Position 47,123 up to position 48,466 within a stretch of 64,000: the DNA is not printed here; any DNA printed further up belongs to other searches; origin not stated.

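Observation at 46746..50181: Unusual rlmE operon: rlmE, then a UDP-sugar pyrophosphorylase (UDPGP), then a BY-kinase-like ATPase with Walker-A Lys->Arg and no Tyr tail, then a Cys-rich lipoprotein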

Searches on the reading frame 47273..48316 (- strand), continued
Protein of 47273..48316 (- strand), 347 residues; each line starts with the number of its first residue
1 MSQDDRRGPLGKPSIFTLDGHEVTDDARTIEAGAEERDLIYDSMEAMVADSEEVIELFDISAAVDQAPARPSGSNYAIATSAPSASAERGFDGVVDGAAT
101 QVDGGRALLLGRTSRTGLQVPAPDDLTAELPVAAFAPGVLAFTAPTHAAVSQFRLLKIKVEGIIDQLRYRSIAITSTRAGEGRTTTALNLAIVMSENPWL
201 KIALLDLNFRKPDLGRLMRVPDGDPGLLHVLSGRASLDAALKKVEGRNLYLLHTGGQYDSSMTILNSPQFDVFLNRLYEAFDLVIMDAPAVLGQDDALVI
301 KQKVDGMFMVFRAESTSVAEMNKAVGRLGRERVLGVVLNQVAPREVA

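Call 42: search_solved_structures(query=A3, max_evalue=0.001, show_alignments=2)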
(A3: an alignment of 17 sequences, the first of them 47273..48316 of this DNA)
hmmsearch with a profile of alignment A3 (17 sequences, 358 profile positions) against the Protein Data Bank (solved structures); distinct sequences matched with E-value up to 0.001: 24.
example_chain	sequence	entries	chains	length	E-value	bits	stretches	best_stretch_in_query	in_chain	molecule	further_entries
6u1q_A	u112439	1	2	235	6.7e-29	104.8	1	183-355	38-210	VpsO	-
7ni2_A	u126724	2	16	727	1.3e-19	74.2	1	147-354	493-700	Tyrosine-protein kinase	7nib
9i2q_D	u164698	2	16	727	1.3e-19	74.2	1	147-354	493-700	Putative transmembrane protein Wzc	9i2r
9exq_D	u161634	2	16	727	1.3e-19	74.2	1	147-354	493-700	Putative transmembrane protein Wzc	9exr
9exo_H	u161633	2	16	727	1.3e-19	74.2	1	147-354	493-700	Putative transmembrane protein Wzc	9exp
7nhr_A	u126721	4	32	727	1.3e-19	74.2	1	147-354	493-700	Putative transmembrane protein Wzc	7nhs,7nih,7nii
6z0p_A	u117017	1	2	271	6.4e-19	71.9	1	148-340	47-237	BceF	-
4jlv_A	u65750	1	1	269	2.8e-18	69.8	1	148-353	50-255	C-terminal fragment of Membrane protein CapA1, Putative uncharacterized protein capB1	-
3la6_A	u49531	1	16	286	4.6e-17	65.8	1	148-352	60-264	Tyrosine-protein kinase wzc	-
9xgv_A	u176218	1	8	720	6.3e-16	62.1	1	148-352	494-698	Tyrosine-protein kinase wzc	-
9r62_I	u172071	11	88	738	6.6e-16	62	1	148-352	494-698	Tyrosine-protein kinase wzc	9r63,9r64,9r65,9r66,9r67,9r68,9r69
3cio_A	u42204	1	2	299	2.8e-14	56.7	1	150-353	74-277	Tyrosine-protein kinase etk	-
3bfv_A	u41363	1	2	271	8.6e-14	55.1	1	149-353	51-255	Membrane protein CapA1, Protein tyrosine kinase,Protein tyrosine kinase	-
4jmp_A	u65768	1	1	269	8.7e-14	55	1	149-353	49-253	C-terminal fragment of CapA, Protein tyrosine kinase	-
2ved_A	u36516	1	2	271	3.2e-13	53.2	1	149-353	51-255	MEMBRANE PROTEIN CAPA1, PROTEIN TYROSINE KINASE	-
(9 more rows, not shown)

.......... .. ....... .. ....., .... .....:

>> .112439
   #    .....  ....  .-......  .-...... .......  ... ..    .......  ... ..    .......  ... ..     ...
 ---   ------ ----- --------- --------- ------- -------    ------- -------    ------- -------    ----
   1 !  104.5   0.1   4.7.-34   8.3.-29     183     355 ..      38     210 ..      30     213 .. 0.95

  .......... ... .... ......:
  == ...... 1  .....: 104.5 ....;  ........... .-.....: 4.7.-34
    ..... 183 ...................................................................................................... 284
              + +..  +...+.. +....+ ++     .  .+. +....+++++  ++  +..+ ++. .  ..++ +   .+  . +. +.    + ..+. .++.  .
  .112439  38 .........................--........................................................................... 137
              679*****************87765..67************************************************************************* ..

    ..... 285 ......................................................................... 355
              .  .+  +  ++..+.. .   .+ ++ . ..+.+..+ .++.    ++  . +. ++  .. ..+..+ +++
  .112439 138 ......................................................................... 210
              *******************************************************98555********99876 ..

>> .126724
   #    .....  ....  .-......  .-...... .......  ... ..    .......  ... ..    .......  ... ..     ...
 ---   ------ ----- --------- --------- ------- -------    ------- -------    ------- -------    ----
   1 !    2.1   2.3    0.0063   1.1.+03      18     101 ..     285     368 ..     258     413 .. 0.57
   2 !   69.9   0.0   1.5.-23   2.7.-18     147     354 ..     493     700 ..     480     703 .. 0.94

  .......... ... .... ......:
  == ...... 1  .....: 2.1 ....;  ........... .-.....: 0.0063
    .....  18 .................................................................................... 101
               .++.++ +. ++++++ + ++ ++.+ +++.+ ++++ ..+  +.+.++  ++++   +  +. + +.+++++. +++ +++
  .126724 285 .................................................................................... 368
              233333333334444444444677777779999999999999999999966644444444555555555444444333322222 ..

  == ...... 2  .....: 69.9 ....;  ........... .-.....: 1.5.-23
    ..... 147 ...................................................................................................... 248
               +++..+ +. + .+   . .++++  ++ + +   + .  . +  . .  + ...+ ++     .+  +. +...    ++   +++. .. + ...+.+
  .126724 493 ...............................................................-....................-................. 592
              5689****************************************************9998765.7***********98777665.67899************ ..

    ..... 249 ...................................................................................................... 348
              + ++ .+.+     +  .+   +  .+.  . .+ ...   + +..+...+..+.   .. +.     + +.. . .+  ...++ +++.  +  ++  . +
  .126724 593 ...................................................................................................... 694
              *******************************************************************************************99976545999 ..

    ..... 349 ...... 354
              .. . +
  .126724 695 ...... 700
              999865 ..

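Call 48: predict_structure(alignment_id=A3)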
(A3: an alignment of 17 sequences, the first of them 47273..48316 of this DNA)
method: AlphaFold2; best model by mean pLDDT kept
length: 347 residues; sequences in the alignment: 17
mean_pLDDT: 65.5   pTM: 0.63
mean pLDDT of the five models: 65.5, 62.9, 62.0, 55.2, 53.8
residues with pLDDT >= 90: 84; 70-90: 129; 50-70: 9; < 50: 125
segments of 3 or more residues with pLDDT < 50: 1-125
pLDDT, mean of each block of 10 residues (from residue 1): 32 32 30 29 27 28 27 25 25 25 31 30 58 74 79 88 91 92 91 90 91 84 82 82 91 82 80 89 95 85 92 87 91 89 68
secondary structure, 60 per line:
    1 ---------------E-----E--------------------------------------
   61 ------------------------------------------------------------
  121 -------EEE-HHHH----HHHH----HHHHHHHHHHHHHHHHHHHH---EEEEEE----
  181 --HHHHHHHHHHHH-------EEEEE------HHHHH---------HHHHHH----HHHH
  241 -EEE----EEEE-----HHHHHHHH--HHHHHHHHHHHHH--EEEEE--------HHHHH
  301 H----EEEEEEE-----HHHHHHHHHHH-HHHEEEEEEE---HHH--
elements in order: E128-130 H132-135 H140-143 H148-167 E171-176 H183-194 E202-206 H213-217 H227-232 H237-240 E242-244 E249-252 H258-265 H268-280 E283-287 H296-301 E306-312 H318-328 E333-339

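Call 50: search_protein_representatives(alignment_id=A3)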
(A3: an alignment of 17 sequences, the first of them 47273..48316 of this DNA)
Query: 17 sequences, 358 profile positions. Proteins with E-value up to 0.001 (for the whole library): 68155; up to 1e-10: 40465; up to 1e-30: 337. The best 150 are listed.
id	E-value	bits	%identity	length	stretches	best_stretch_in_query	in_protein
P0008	2.2e-169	580.1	-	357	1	1-358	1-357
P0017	1.4e-138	478.7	-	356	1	18-358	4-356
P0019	3.3e-129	447.9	-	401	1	34-358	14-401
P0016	3.2e-128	444.7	-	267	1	94-357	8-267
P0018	6.2e-128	443.8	-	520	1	34-358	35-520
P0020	1.8e-127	442.2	-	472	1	33-358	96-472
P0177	5.3e-45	170.9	-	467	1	128-351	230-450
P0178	1.8e-43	165.9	-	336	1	40-352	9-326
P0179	3.0e-43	165.2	-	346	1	145-351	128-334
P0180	5.2e-43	164.4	-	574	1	78-355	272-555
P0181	1.3e-42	163.0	-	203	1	153-352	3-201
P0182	1.1e-41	160.1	-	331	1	148-356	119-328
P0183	3.7e-41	158.3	-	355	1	114-354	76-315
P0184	2.1e-40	155.8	-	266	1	135-353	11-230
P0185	2.5e-40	155.5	-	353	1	114-352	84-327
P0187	9.3e-40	153.7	-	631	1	150-352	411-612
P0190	4.2e-39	151.5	-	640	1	135-351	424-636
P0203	4.6e-38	148.1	-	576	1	139-353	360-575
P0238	6.1e-36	141.1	-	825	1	138-351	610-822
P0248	1.8e-35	139.6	-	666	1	97-351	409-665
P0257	3.3e-35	138.7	-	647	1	150-351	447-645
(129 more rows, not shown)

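Call 53: fold_search(model_id=the predicted structure, library=pdb)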
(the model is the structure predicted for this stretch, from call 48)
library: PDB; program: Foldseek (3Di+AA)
matches with E <= 10: 1319; with E <= 0.001: 152
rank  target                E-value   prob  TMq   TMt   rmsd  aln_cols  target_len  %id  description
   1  3la6_P                1.4e-16  1.00  0.55  0.73   6.1       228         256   25  Octameric kinase domain of the E. coli tyrosine kinase Wzc with bound ADP (released 2010-08-25)
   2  3la6_A                2.4e-16  1.00  0.55  0.73   6.3       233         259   24  Octameric kinase domain of the E. coli tyrosine kinase Wzc with bound ADP (released 2010-08-25)
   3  3la6_G                2.5e-16  1.00  0.54  0.72   6.1       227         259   25  Octameric kinase domain of the E. coli tyrosine kinase Wzc with bound ADP (released 2010-08-25)
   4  3la6_I                2.7e-16  1.00  0.55  0.72   6.2       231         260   24  Octameric kinase domain of the E. coli tyrosine kinase Wzc with bound ADP (released 2010-08-25)
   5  3la6_L                4.2e-16  1.00  0.55  0.73   6.2       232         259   24  Octameric kinase domain of the E. coli tyrosine kinase Wzc with bound ADP (released 2010-08-25)
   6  3la6_M                4.5e-16  1.00  0.55  0.74   6.2       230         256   25  Octameric kinase domain of the E. coli tyrosine kinase Wzc with bound ADP (released 2010-08-25)
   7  3la6_B                6.5e-16  1.00  0.55  0.72   6.2       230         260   25  Octameric kinase domain of the E. coli tyrosine kinase Wzc with bound ADP (released 2010-08-25)
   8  3la6_E                6.9e-16  1.00  0.55  0.72   6.2       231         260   24  Octameric kinase domain of the E. coli tyrosine kinase Wzc with bound ADP (released 2010-08-25)
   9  6u1q_A                1.0e-15  1.00  0.50  0.80   2.9       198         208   27  Crystal Structure of VpsO (VC0937) Kinase domain (released 2020-08-19)
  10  3la6_O                1.1e-15  1.00  0.55  0.72   6.1       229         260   25  Octameric kinase domain of the E. coli tyrosine kinase Wzc with bound ADP (released 2010-08-25)
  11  3la6_F                1.2e-15  1.00  0.55  0.74   6.2       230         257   25  Octameric kinase domain of the E. coli tyrosine kinase Wzc with bound ADP (released 2010-08-25)
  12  3la6_D                1.4e-15  1.00  0.55  0.73   6.3       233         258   24  Octameric kinase domain of the E. coli tyrosine kinase Wzc with bound ADP (released 2010-08-25)
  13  3la6_J                1.6e-15  1.00  0.54  0.71   6.1       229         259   24  Octameric kinase domain of the E. coli tyrosine kinase Wzc with bound ADP (released 2010-08-25)
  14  3la6_C                3.2e-15  1.00  0.55  0.72   6.2       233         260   25  Octameric kinase domain of the E. coli tyrosine kinase Wzc with bound ADP (released 2010-08-25)
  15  4jlv                  3.4e-15  1.00  0.54  0.81   5.9       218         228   21  Crystal structure of the chimerical protein CapA1B1 in complex with ADP-Mg (released 2014-02-05)
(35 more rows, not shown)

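Call 54: search_protein_families(library=pfam, proteins=[P0177, P0180, P0187, P0190, P0203, P0238, P0248, P0040, P0257, P0182], max_evalue=0.001)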
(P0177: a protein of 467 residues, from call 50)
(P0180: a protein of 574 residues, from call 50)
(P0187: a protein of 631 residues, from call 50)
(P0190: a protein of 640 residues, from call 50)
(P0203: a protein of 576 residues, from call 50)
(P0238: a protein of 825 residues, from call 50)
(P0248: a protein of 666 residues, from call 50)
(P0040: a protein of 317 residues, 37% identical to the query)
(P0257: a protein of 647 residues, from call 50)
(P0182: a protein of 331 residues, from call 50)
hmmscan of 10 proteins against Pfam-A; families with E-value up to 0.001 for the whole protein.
P0177 (467 aa): 2 families
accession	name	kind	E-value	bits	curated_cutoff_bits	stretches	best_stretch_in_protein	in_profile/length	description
PF16697.10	Yop-YscD_cpl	-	1.2e-09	38.7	33.2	1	7-93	2-90/94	Inner membrane component of T3SS, cytoplasmic domain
PF10609.15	ParA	-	5.3e-07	29.8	27.1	1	283-429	6-148/246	NUBPL iron-transfer P-loop NTPase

P0180 (574 aa): 0 families

P0187 (631 aa): 3 families
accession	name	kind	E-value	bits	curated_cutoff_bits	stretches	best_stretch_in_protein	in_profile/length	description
PF16697.10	Yop-YscD_cpl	-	1.3e-09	38.6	33.2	1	11-75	2-66/94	Inner membrane component of T3SS, cytoplasmic domain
PF00498.31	FHA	-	0.00015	22.6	20.7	1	28-74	1-48/67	FHA domain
PF01656.29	CbiA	-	0.00015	22.2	25.4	1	453-494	10-49/125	CobQ/CobB/MinD/ParA nucleotide binding domain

P0190 (640 aa): 1 family
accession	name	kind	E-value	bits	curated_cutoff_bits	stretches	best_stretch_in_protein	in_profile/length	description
PF10609.15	ParA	-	0.0001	22.3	27.1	1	478-600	15-135/246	NUBPL iron-transfer P-loop NTPase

P0203 (576 aa): 2 families
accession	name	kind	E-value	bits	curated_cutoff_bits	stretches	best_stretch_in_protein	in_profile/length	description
PF10609.15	ParA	-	5.2e-08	33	27.1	1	405-544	5-142/246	NUBPL iron-transfer P-loop NTPase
PF01656.29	CbiA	-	0.00015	22.2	25.4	1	406-529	1-54/125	CobQ/CobB/MinD/ParA nucleotide binding domain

P0238 (825 aa): 0 families

P0248 (666 aa): 0 families

P0040 (317 aa): 0 families

P0257 (647 aa): 2 families
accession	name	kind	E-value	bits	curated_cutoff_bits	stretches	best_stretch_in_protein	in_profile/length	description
PF16697.10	Yop-YscD_cpl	-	2.5e-11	44.1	33.2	1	6-92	2-90/94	Inner membrane component of T3SS, cytoplasmic domain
PF10609.15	ParA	-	0.00013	21.9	27.1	1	481-620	9-146/246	NUBPL iron-transfer P-loop NTPase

P0182 (331 aa): 2 families
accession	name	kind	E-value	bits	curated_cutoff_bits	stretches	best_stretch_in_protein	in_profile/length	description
PF10609.15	ParA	-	2.9e-06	27.3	27.1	1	153-272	5-122/246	NUBPL iron-transfer P-loop NTPase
PF01656.29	CbiA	-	9e-06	26.1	25.4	1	155-258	2-65/125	CobQ/CobB/MinD/ParA nucleotide binding domain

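Call 80: search_protein_families(library=padloc, proteins=[window:47273-48316:-], max_evalue=0.001)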
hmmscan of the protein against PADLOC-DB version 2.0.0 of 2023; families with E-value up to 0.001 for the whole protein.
window:47273-48316:- (347 aa): 0 families
